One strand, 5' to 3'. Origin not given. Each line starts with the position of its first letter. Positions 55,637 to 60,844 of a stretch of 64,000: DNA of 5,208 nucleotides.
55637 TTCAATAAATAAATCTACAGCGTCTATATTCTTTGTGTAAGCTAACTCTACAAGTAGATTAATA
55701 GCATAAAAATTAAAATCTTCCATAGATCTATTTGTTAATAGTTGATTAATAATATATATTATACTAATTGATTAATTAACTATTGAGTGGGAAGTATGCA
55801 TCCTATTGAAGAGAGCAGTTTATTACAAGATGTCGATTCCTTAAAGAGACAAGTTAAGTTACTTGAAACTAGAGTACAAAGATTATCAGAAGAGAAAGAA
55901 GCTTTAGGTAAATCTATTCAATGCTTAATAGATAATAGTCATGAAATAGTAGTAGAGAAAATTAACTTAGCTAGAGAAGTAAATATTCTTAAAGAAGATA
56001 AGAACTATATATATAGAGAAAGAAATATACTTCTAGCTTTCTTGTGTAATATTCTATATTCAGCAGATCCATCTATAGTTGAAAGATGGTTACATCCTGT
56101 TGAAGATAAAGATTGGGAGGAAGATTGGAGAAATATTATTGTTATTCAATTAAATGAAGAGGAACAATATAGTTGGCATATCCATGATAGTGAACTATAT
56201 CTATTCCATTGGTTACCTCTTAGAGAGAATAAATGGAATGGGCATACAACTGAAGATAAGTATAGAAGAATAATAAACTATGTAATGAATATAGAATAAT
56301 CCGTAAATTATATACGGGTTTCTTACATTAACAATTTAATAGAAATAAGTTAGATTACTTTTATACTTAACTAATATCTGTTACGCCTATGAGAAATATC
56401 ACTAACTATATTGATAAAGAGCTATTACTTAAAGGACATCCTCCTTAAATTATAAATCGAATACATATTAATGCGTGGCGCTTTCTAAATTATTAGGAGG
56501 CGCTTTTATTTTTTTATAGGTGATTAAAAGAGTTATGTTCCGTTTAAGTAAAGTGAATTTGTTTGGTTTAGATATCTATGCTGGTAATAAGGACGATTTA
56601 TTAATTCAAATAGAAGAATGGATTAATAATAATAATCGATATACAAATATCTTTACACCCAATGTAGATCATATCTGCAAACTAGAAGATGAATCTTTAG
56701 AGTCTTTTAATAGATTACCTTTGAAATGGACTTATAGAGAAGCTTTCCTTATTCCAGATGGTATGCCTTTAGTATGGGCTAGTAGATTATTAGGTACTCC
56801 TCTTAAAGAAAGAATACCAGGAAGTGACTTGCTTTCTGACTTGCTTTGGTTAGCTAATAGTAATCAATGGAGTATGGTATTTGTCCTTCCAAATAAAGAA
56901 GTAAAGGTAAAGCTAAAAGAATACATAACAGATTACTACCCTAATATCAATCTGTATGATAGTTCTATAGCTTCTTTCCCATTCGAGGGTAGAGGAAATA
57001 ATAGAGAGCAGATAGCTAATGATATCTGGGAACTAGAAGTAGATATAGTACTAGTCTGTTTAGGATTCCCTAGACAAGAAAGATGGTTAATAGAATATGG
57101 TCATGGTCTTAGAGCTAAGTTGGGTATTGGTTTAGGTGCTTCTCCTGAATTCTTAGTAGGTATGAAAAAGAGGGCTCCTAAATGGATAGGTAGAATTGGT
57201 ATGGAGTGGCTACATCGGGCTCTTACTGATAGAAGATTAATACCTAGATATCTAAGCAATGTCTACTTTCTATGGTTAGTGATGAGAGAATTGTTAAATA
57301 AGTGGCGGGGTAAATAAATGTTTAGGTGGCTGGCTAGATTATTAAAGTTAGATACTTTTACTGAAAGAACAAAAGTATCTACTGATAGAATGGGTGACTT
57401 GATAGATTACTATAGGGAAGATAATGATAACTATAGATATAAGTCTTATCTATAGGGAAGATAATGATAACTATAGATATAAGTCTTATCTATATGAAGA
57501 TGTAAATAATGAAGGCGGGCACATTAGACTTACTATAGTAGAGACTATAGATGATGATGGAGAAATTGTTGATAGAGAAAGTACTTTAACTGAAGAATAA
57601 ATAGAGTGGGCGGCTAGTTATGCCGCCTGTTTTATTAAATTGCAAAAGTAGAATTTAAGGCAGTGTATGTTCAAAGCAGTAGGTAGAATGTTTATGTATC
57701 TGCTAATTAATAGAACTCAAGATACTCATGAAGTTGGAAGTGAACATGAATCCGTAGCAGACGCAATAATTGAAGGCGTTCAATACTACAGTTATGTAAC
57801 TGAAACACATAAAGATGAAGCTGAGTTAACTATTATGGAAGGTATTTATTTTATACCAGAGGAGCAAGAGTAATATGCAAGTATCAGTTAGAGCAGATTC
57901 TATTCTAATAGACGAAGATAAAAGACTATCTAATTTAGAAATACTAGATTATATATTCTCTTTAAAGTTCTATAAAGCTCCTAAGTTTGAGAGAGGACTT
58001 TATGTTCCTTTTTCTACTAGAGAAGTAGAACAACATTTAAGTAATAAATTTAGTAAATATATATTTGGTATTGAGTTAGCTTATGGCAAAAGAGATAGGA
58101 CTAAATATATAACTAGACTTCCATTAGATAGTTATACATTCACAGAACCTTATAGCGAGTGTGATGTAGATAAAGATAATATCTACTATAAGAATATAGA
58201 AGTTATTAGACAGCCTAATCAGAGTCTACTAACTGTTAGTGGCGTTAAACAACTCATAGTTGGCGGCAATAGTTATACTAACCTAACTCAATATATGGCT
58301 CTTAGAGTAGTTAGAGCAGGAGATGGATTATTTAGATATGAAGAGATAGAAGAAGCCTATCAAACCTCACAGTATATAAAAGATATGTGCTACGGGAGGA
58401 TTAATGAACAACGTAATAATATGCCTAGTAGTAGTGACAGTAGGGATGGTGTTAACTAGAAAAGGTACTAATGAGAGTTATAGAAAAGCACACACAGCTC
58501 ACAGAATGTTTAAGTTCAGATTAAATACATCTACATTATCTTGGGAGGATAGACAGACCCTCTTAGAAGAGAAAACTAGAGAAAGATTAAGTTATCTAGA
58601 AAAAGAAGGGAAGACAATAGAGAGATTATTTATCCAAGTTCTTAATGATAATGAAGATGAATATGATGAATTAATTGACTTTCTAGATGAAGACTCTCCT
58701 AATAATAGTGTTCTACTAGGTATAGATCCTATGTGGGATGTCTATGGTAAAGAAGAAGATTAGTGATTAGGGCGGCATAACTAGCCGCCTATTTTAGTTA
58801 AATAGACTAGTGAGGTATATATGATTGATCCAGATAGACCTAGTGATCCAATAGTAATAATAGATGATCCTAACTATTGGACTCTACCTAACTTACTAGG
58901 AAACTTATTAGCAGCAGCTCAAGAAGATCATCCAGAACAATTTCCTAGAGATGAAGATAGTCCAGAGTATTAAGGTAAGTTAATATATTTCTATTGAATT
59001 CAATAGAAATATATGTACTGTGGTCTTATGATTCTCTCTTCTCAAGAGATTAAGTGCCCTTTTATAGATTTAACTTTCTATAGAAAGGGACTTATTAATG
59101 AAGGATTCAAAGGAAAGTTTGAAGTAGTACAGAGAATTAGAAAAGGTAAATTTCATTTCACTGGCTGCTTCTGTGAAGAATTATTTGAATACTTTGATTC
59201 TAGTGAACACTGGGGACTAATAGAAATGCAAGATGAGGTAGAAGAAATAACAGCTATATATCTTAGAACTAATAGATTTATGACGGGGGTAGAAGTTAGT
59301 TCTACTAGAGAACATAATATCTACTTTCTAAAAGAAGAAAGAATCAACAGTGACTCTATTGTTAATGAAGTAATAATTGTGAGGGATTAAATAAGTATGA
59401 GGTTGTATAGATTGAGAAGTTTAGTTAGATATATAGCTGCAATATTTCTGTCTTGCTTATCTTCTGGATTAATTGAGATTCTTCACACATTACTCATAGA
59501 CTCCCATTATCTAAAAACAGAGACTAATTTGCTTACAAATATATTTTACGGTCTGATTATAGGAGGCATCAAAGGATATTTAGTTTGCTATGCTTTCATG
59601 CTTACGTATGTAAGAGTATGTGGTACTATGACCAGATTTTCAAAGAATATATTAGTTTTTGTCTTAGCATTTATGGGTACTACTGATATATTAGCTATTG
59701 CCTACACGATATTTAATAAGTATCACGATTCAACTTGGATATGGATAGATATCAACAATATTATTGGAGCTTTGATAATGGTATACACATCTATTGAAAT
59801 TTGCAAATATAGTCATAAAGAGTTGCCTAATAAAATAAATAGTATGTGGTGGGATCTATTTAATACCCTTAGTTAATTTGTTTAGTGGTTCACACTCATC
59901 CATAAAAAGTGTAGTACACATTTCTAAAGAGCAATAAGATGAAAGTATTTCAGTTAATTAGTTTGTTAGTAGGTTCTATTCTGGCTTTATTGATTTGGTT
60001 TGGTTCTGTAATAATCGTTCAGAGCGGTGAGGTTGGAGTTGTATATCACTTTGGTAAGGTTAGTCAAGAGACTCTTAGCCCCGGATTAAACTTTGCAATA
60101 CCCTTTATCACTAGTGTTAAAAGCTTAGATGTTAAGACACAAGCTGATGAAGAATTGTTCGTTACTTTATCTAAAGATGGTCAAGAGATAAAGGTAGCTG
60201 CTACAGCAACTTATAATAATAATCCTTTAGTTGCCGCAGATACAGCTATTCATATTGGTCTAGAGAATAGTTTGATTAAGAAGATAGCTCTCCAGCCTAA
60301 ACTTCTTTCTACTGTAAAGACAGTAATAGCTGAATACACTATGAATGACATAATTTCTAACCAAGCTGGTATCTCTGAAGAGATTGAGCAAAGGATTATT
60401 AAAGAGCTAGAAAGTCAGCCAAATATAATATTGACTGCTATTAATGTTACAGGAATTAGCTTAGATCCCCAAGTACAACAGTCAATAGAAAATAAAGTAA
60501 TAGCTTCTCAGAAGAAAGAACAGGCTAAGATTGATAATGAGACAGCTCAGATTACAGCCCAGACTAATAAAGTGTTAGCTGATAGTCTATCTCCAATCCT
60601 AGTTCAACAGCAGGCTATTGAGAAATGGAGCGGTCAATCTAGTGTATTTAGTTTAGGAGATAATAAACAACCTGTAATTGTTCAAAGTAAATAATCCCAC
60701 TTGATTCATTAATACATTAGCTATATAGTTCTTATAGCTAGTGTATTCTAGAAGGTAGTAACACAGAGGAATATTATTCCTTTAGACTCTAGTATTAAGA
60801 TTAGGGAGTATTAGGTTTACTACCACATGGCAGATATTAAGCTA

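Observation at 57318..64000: Five-member paralog family of small (65-80 aa) acidic proteins scattered through the plus-strand accessory block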

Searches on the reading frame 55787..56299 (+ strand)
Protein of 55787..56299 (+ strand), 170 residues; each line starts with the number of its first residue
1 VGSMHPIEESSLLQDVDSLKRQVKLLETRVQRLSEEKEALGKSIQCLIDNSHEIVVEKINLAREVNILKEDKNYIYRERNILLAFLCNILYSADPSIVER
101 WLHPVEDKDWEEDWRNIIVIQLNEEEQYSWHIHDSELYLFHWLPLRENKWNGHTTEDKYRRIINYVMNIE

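Call 10: search_protein_families(library=pfam, proteins=[window:55787-56299:+], max_evalue=0.01)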
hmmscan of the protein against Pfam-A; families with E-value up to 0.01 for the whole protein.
window:55787-56299:+ (170 aa): 1 family
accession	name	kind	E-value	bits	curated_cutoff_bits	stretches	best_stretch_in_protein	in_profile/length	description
PF25311.1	WDGH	-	5.7e-06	27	27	1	75-163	13-95/97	WDGH domain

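Call 11: search_protein_families(library=phrogs, proteins=[window:55787-56299:+], max_evalue=0.001)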
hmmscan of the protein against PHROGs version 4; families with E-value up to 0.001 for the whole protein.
window:55787-56299:+ (170 aa): 1 family
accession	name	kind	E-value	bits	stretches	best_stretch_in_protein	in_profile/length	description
phrog_16023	-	unknown function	5.4e-07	30.9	1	96-165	53-118/128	-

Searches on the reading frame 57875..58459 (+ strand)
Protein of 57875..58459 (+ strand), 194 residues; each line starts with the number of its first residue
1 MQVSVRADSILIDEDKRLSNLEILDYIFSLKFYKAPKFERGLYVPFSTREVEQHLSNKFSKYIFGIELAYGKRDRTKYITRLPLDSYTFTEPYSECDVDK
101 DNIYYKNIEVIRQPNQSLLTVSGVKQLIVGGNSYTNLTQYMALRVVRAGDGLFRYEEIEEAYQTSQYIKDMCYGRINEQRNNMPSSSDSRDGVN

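Call 10: search_protein_families(library=pfam, proteins=[window:57875-58459:+], max_evalue=0.01)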
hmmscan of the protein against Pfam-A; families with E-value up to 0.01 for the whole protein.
window:57875-58459:+ (194 aa): 0 families

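Call 11: search_protein_families(library=phrogs, proteins=[window:57875-58459:+], max_evalue=0.001)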
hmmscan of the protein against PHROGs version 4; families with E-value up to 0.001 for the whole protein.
window:57875-58459:+ (194 aa): 0 families

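Call 75: search_protein_families(library=pfam, proteins=[window:57875-58459:+], max_evalue=1)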
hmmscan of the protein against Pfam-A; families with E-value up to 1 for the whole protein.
window:57875-58459:+ (194 aa): 0 families
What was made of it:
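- On Anti-CRISPR proteins: No HTH domain in the ten neighbouring ORFs scanned with Pfam (calls 10, 75).
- On HicB-type antitoxins: No toxin family among the neighbours (calls 10, 11, 75).
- The protein has no Pfam radical-SAM hit (calls 10, 75).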

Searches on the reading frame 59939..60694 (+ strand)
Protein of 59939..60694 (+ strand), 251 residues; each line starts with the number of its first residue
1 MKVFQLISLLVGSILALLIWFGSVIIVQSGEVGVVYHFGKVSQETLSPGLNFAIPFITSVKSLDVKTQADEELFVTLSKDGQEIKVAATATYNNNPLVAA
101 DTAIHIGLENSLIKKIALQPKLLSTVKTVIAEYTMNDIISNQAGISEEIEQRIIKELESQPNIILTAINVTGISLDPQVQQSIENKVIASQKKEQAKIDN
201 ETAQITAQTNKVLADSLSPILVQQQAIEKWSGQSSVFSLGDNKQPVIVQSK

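Call 10: search_protein_families(library=pfam, proteins=[window:59939-60694:+], max_evalue=0.01)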
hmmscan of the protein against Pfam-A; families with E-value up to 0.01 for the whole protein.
window:59939-60694:+ (251 aa): 1 family
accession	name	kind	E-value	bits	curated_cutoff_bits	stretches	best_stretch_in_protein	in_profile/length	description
PF01145.31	Band_7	-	5.5e-28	98.6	23.6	1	26-203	2-174/176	SPFH domain / Band 7 family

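Call 11: search_protein_families(library=phrogs, proteins=[window:59939-60694:+], max_evalue=0.001)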
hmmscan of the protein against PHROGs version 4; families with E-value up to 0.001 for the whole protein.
window:59939-60694:+ (251 aa): 1 family
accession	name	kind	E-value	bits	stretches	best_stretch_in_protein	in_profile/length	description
phrog_200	-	other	1.1e-39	137.7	1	3-236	80-344/379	lipoprotein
